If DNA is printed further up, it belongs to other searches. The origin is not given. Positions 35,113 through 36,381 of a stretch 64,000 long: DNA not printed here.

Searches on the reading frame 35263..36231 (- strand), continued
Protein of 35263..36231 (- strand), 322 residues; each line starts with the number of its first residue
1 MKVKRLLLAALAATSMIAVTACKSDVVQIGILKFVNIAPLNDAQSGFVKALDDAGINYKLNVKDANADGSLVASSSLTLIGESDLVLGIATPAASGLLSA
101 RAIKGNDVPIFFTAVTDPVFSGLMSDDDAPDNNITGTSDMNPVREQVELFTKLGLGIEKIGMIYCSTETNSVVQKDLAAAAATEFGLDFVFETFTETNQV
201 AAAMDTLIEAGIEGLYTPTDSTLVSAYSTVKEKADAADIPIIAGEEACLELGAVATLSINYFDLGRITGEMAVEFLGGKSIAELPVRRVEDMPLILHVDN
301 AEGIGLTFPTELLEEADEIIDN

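Call 38: search_solved_structures(query=window:35263-36231:-, max_evalue=0.001, show_alignments=3)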
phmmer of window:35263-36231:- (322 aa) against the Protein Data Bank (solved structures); distinct sequences matched with E-value up to 0.001: 3.
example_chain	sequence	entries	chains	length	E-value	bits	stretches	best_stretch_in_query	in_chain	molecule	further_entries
3lft_A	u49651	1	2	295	3e-43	151.8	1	28-320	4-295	uncharacterized protein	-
6hni_A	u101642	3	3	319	2.7e-41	145.3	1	24-310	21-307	ABC-type transport system, sugar-family extracellular solute-binding protein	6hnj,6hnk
3lkv_A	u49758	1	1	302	9.6e-34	120.6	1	39-316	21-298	uncharacterized CONSERVED DOMAIN PROTEIN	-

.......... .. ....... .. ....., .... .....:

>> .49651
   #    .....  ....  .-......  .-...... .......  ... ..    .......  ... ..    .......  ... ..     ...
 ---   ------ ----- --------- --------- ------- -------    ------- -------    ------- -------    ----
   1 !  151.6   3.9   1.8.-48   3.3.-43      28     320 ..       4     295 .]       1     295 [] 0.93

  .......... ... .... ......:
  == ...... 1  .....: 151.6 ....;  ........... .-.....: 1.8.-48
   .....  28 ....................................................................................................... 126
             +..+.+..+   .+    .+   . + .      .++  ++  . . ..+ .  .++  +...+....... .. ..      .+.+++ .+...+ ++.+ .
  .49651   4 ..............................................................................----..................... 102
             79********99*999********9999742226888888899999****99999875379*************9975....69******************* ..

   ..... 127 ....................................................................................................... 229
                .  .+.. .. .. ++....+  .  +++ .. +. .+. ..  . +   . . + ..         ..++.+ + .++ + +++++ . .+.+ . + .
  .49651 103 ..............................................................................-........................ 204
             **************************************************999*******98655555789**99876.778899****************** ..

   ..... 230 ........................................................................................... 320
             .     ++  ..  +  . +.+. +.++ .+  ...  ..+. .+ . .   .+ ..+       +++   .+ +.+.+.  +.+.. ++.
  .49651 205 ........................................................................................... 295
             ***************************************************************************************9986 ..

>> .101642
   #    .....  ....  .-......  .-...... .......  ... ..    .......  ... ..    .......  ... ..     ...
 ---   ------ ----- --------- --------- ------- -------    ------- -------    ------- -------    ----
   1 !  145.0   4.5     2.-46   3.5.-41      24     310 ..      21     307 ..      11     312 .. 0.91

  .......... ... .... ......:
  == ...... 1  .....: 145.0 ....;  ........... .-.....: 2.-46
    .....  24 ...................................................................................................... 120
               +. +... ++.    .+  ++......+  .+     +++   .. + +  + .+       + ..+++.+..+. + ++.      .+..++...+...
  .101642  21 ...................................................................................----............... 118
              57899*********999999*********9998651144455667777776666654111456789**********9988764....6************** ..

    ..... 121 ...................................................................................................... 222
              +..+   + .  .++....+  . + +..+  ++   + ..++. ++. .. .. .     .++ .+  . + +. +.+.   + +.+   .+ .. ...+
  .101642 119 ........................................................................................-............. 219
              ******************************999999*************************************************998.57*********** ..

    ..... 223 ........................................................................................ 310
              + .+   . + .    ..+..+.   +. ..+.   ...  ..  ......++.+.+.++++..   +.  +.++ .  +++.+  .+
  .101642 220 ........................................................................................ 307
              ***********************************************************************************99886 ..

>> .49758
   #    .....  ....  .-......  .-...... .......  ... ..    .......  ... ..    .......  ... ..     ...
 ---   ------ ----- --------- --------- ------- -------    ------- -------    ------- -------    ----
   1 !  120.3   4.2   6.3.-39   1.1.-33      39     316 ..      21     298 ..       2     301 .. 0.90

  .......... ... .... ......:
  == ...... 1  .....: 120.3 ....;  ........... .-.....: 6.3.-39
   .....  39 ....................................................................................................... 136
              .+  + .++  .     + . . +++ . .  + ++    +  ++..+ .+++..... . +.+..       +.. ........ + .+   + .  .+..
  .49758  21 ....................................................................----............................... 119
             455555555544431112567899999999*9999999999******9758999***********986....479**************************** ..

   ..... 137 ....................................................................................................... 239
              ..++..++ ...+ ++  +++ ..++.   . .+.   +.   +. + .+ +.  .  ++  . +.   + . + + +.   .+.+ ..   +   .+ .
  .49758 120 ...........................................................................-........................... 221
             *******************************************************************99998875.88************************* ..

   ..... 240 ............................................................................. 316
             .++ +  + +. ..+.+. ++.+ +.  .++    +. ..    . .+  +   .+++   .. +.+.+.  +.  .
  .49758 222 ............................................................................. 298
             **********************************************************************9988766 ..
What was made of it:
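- On Tyrosine-specific PF04392 substrate-binding proteins (CD0873 type): The alignment to 6HNI, 3LFT and 3LKV (call 38) places Glu245 and Tyr261 of the window protein at these positions.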

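Call 39: find_encoding_contigs(protein=P0010, flank=3000, max_places=2)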
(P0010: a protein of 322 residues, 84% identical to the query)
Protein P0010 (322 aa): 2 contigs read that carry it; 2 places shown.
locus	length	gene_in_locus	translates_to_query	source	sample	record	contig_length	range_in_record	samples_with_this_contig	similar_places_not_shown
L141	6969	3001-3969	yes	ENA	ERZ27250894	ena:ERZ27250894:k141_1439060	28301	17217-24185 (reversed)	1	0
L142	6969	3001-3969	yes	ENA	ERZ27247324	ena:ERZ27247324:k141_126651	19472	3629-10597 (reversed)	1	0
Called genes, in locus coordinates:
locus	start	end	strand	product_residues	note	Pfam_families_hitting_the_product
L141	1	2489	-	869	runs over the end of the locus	PF01411:tRNA-synt_2c, PF07973:tRNA_SAD, PF02272:DHHA1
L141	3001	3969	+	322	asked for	PF04392:ABC_sub_bind, PF13407:Peripla_BP_4 (weak)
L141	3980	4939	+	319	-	PF02653:BPD_transp_2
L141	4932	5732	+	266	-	PF09818:ABC_ATPase (faint), PF00005:ABC_tran, PF02463:SMC_N (weak), PF13304:AAA_21 (faint)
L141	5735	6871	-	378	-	PF02540:NAD_synthase (weak), PF02568:ThiI (weak), PF03054:tRNA_Me_trans, PF20259:tRNA_Me_trans_M, PF20258:tRNA_Me_trans_C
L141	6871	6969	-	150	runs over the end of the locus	PF02580:Tyr_Deacylase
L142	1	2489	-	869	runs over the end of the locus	PF01411:tRNA-synt_2c, PF07973:tRNA_SAD, PF02272:DHHA1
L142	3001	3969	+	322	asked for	PF04392:ABC_sub_bind, PF13407:Peripla_BP_4 (weak)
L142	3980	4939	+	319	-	PF02653:BPD_transp_2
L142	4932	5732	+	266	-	PF09818:ABC_ATPase (faint), PF00005:ABC_tran, PF02463:SMC_N, PF13304:AAA_21 (faint)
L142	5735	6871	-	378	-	PF02540:NAD_synthase (weak), PF02568:ThiI (weak), PF03054:tRNA_Me_trans, PF20259:tRNA_Me_trans_M, PF20258:tRNA_Me_trans_C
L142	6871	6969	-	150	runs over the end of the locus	PF02580:Tyr_Deacylase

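Call 40: find_encoding_contigs(protein=P0016, flank=3000, max_places=3)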
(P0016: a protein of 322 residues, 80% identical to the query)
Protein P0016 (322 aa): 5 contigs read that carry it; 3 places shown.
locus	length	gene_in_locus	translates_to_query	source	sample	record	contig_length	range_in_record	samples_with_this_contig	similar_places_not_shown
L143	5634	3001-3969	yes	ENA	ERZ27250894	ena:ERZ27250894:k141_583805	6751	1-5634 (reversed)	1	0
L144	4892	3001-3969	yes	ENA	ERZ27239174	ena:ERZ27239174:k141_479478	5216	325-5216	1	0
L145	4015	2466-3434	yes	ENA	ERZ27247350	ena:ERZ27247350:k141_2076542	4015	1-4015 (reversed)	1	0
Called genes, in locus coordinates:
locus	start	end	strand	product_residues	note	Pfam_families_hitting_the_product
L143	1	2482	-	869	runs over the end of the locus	PF01411:tRNA-synt_2c, PF07973:tRNA_SAD, PF02272:DHHA1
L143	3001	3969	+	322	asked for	PF04392:ABC_sub_bind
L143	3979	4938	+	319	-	PF02653:BPD_transp_2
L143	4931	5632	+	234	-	?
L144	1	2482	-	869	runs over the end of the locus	PF01411:tRNA-synt_2c, PF07973:tRNA_SAD, PF02272:DHHA1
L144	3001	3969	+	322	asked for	PF04392:ABC_sub_bind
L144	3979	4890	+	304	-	?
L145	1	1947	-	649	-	?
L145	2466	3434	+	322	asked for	PF04392:ABC_sub_bind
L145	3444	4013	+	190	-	?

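Call 41: find_encoding_contigs(protein=P0014, flank=3000, max_places=2)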
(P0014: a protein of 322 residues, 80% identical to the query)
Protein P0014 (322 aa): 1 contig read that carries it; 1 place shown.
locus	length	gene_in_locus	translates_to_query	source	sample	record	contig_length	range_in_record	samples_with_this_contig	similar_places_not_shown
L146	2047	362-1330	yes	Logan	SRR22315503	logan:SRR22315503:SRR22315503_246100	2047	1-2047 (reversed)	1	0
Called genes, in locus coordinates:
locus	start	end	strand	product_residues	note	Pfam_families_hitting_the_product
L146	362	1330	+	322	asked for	PF04392:ABC_sub_bind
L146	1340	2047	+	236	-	?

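Call 64: find_encoding_contigs(protein=P0031, flank=2500, max_places=3)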
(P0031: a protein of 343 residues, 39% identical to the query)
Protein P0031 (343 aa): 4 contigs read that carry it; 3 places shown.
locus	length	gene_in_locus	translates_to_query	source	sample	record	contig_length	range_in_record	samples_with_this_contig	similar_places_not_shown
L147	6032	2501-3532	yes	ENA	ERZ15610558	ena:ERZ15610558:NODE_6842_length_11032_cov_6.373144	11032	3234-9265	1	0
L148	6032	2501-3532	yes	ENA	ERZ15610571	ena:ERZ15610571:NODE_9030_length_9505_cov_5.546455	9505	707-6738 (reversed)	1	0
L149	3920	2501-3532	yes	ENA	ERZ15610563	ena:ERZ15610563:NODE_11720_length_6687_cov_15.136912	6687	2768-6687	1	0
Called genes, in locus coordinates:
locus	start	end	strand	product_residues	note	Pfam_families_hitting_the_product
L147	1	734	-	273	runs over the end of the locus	PF02535:Zip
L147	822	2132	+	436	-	PF01411:tRNA-synt_2c (faint), PF07973:tRNA_SAD, PF02272:DHHA1 (faint)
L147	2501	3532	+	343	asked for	PF04392:ABC_sub_bind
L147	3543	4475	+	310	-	PF02653:BPD_transp_2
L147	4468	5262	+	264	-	PF02463:SMC_N (faint), PF00005:ABC_tran, PF13304:AAA_21 (faint)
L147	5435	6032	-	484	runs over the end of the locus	PF02127:Peptidase_M18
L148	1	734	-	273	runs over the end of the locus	PF02535:Zip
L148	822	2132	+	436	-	PF01411:tRNA-synt_2c (faint), PF07973:tRNA_SAD, PF02272:DHHA1 (faint)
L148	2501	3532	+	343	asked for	PF04392:ABC_sub_bind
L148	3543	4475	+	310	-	PF02653:BPD_transp_2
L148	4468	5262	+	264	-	PF02463:SMC_N (faint), PF00005:ABC_tran, PF13304:AAA_21 (faint)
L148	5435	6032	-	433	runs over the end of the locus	?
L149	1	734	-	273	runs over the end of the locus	PF02535:Zip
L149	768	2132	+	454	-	PF01411:tRNA-synt_2c (weak), PF07973:tRNA_SAD, PF02272:DHHA1 (faint)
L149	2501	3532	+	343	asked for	PF04392:ABC_sub_bind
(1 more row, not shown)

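Call 76: search_dna_similar(query=window:35263-36231:-, collection=plasmids, mode=protein, max_rows=30, max_evalue=1e-20)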
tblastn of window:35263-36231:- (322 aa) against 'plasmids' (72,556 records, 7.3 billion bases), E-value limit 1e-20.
Records with a match: 33; places in all: 37; records where one place covers at least 80% of the query: 33.
Best place of each record, by identity: <60% 33.
By first word of the organism name: Salinivibrio 5; Bartonella 5; Sinorhizobium 4; Rhizobium 3; Brevibacillus 1; Enterococcus 1; Peptoclostridium 1; Ilyobacter 1; Pseudomonas 1; Collinsella 1; and 10 more.
By predicted mobility (MOB-suite, as given by PLSDB): non-mobilizable 31; mobilizable 1; conjugative 1.
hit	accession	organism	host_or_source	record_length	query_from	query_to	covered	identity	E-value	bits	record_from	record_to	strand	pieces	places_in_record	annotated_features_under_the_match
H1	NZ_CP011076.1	Brevibacillus laterosporus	Oryza sativa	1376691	23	322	93%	35.4%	1e-50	187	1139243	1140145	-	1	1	none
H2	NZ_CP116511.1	Enterococcus gallinarum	Bos taurus,whole organism,fecal sample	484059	29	306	86%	37.3%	8e-39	152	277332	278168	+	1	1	ABC transporter substrate-binding protein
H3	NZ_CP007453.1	Peptoclostridium acidaminophilum DSM 3953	black mud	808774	19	312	91%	35.1%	2e-43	166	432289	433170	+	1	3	ABC transporter substrate-binding protein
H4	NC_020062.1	Rhizobium tropici CIAT 899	Phaseolus vulgaris root nodule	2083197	40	320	87%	36.0%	5e-37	147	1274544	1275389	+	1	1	record has no annotation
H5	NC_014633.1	Ilyobacter polytropus DSM 2926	marine mud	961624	14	308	92%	34.1%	3e-44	168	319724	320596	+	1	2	ABC transporter substrate-binding protein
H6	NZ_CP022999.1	Rhizobium sp. 11515TR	Cell culture,agricultural soil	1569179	40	322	88%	34.4%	1e-35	144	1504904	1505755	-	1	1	none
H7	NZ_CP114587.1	Salinivibrio kushneri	-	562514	20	321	94%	31.9%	4e-38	150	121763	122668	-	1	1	ABC transporter substrate-binding protein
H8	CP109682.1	Pseudomonas aeruginosa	Homo sapiens,whole organism,swab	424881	29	320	91%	32.7%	2e-37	148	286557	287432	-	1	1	ABC transporter substrate-binding protein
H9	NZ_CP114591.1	Salinivibrio kushneri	-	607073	20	321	94%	31.3%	8e-37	147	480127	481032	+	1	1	ABC transporter substrate-binding protein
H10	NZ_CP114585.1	Salinivibrio proteolyticus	-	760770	17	321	95%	30.6%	1e-32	135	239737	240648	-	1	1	ABC transporter substrate-binding protein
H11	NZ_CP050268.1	Salinivibrio costicola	single cell,Fermented shrimp paste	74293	17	321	95%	30.6%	1e-32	134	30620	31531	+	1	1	ABC transporter substrate-binding protein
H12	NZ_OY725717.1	Collinsella aerofaciens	-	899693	29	306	86%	33.5%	1e-41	161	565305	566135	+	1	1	ABC transporter substrate-binding protein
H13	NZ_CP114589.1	Salinivibrio kushneri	-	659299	20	321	94%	30.6%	4e-35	142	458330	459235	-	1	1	ABC transporter substrate-binding protein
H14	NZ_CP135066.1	Streptococcus suis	Homo sapiens,ascitic fluid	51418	30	315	89%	32.2%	2e-28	122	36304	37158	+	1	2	ABC transporter substrate-binding protein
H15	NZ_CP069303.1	Shinella sp. PSBB067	monoisolate,Minnesota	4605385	27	321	92%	31.0%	4e-33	136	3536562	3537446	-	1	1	none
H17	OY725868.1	Subdoligranulum variabile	-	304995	27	306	87%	31.9%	2e-30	128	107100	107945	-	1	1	record has no annotation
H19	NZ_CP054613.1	Paenibacillus cellulosilyticus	cell culture,soil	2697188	21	321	93%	29.1%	5e-32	133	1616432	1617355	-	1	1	none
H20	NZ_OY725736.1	Monoglobus pectinilyticus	-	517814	15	318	94%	28.8%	2e-36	146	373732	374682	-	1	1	ABC transporter substrate-binding protein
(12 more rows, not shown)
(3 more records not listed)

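Call 77: get_annotated_region(hit=H1, flank=700)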
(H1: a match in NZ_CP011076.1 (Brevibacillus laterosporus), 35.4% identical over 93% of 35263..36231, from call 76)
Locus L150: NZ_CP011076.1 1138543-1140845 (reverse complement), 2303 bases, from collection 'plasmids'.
description: Brevibacillus laterosporus strain B9 plasmid unnamed2, complete sequence
organism: Brevibacillus laterosporus (NCBI taxid 1465)
taxonomy: Bacteria; Bacillota; Bacilli; Bacillales; Paenibacillaceae; Brevibacillus; Brevibacillus laterosporus
host: -; source: Oryza sativa; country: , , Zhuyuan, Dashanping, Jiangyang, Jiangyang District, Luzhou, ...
typing (MOB-suite, as given by PLSDB): non-mobilizable
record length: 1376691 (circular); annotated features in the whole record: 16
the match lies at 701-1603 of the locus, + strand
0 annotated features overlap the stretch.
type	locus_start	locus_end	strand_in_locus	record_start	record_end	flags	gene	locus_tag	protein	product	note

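Call 78: get_annotated_region(hit=H2, flank=700)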
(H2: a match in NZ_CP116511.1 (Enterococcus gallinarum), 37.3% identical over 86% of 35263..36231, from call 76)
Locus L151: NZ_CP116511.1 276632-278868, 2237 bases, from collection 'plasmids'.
description: Enterococcus gallinarum strain K205-4a plasmid pK205-4a-A, complete sequence
organism: Enterococcus gallinarum (NCBI taxid 1353)
taxonomy: Bacteria; Bacillota; Bacilli; Lactobacillales; Enterococcaceae; Enterococcus; Enterococcus gallinarum
host: -; source: Bos taurus,whole organism,fecal sample; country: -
typing (MOB-suite, as given by PLSDB): non-mobilizable
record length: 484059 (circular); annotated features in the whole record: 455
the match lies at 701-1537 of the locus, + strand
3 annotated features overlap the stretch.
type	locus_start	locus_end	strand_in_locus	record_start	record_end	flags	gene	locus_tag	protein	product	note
CDS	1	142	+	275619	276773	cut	-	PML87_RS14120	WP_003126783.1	hydroxymethylglutaryl-CoA synthase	-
CDS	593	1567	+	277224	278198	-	-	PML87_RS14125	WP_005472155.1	ABC transporter substrate-binding protein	-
CDS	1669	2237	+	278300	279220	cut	-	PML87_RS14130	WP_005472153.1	ABC transporter permease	-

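Call 79: get_annotated_region(hit=H3, flank=700)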
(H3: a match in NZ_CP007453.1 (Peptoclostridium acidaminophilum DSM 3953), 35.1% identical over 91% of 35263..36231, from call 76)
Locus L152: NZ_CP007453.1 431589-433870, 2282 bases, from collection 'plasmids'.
description: Peptoclostridium acidaminophilum DSM 3953 strain al-2 plasmid EAL2_808p, complete sequence
organism: Peptoclostridium acidaminophilum DSM 3953 (NCBI taxid 1286171)
taxonomy: Bacteria; Bacillota; Clostridia; Peptostreptococcales; Peptoclostridiaceae; Peptoclostridium; Peptoclostridium acidaminophilum; Peptoclostridium acidaminophilum DSM 3953
host: -; source: black mud; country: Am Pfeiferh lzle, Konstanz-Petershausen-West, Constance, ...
typing (MOB-suite, as given by PLSDB): non-mobilizable
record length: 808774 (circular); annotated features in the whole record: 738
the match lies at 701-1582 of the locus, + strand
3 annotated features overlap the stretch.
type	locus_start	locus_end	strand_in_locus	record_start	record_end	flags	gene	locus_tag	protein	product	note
CDS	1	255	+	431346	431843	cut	-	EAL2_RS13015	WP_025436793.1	hypothetical protein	-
CDS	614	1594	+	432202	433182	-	-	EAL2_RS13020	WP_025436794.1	ABC transporter substrate-binding protein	-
CDS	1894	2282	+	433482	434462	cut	-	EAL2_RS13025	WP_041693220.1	ABC transporter substrate-binding protein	-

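Call 80: get_annotated_region(hit=H5, flank=700)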
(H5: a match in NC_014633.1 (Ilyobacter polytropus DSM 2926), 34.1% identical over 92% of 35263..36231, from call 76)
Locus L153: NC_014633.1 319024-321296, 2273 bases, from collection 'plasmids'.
description: Ilyobacter polytropus DSM 2926 plasmid pILYOP01, complete sequence
organism: Ilyobacter polytropus DSM 2926 (NCBI taxid 572544)
taxonomy: Bacteria; Fusobacteriota; Fusobacteriia; Fusobacteriales; Fusobacteriaceae; Ilyobacter; Ilyobacter polytropus; Ilyobacter polytropus DSM 2926
host: -; source: marine mud; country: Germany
typing (MOB-suite, as given by PLSDB): non-mobilizable; replicon rep_cluster_99
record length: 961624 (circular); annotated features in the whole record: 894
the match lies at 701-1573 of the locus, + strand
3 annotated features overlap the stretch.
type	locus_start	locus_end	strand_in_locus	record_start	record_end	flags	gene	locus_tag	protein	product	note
CDS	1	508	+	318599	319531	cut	-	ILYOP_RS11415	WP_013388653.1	ABC transporter substrate-binding protein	-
CDS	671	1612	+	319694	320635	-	-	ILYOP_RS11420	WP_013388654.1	ABC transporter substrate-binding protein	-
CDS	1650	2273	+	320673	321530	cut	-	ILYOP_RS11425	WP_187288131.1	ABC transporter permease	-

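Call 81: get_annotated_region(hit=H12, flank=700)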
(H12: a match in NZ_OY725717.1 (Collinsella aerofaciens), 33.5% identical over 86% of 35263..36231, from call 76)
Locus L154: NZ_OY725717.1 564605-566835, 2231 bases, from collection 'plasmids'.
description: Collinsella aerofaciens strain Collinsella aerofaciens TSDC17.2-1.1 plasmid 6, complete sequence
organism: Collinsella aerofaciens (NCBI taxid 74426)
taxonomy: Bacteria; Actinomycetota; Coriobacteriia; Coriobacteriales; Coriobacteriaceae; Collinsella; Collinsella aerofaciens
host: -; source: -; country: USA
typing (MOB-suite, as given by PLSDB): non-mobilizable
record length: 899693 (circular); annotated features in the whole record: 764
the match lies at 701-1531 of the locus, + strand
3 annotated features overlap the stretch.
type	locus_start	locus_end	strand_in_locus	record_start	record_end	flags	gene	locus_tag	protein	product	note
CDS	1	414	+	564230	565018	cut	-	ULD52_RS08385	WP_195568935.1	hypothetical protein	-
CDS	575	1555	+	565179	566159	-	-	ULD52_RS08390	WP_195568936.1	ABC transporter substrate-binding protein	-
CDS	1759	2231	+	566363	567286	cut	-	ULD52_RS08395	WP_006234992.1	ABC transporter permease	-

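Call 82: get_annotated_region(hit=H17, flank=700)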
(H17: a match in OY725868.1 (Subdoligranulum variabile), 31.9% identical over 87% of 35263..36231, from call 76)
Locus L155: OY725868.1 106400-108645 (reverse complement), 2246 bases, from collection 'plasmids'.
description: Subdoligranulum variabile strain Subdoligranulum variabile TSDC17.2-1.1 genome assembly, plasmid: 34
organism: Subdoligranulum variabile (NCBI taxid 214851)
taxonomy: Bacteria; Bacillota; Clostridia; Eubacteriales; Oscillospiraceae; Subdoligranulum; Subdoligranulum variabile
host: -; source: -; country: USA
typing (MOB-suite, as given by PLSDB): non-mobilizable
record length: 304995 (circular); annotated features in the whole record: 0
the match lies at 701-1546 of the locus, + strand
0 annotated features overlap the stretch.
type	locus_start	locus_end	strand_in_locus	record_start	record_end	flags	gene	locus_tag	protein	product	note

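Call 83: get_annotated_region(hit=H20, flank=700)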
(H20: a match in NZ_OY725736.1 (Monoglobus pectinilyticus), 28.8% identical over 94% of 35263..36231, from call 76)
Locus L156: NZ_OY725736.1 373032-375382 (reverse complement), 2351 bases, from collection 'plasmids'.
description: Monoglobus pectinilyticus strain Ruminococcaceae species TSDC17.2-1.2 plasmid 12, complete sequence
organism: Monoglobus pectinilyticus (NCBI taxid 1981510)
taxonomy: Bacteria; Bacillota; Clostridia; Monoglobales; Monoglobaceae; Monoglobus; Monoglobus pectinilyticus
host: -; source: -; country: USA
typing (MOB-suite, as given by PLSDB): non-mobilizable
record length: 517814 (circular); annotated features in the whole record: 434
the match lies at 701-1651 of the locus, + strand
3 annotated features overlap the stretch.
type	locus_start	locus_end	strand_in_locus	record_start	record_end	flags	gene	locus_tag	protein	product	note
CDS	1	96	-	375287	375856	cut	-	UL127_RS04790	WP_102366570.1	manganese efflux pump MntP family protein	-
CDS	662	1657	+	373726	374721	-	-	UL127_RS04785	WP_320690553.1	ABC transporter substrate-binding protein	-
CDS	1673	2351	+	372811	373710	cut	-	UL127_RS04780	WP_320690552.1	ABC transporter permease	-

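Call 84: get_annotated_region(hit=H19, flank=700)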
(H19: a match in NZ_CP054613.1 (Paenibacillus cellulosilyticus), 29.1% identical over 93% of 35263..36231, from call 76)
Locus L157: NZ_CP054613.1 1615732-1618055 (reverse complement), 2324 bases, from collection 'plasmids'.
description: Paenibacillus cellulosilyticus strain KACC 14175 plasmid unnamed4, complete sequence
organism: Paenibacillus cellulosilyticus (NCBI taxid 375489)
taxonomy: Bacteria; Bacillota; Bacilli; Bacillales; Paenibacillaceae; Paenibacillus; Paenibacillus cellulosilyticus
host: -; source: cell culture,soil; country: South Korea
typing (MOB-suite, as given by PLSDB): non-mobilizable
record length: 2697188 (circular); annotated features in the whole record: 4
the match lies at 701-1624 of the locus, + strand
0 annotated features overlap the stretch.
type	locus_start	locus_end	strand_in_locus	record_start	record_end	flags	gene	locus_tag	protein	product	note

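Call 90: find_related_loci(query=A3, collection=viral_contigs, flank=1500)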
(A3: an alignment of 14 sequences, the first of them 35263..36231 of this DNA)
Query A3 (322 aa) in viral_contigs; peptide patterns used: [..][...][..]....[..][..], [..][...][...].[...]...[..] (x = any residue, [..] = any of these).
35 stretches matched a pattern; 4 encode a relative of the query (tblastn E <= 1e-3); 4 distinct loci.
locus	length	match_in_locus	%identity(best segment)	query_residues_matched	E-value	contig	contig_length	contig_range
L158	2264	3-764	34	22-277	6e-38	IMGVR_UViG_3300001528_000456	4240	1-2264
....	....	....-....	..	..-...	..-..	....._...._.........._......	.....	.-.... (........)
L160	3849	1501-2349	32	25-309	4e-35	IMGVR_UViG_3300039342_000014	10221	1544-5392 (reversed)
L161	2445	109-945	33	29-309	1e-34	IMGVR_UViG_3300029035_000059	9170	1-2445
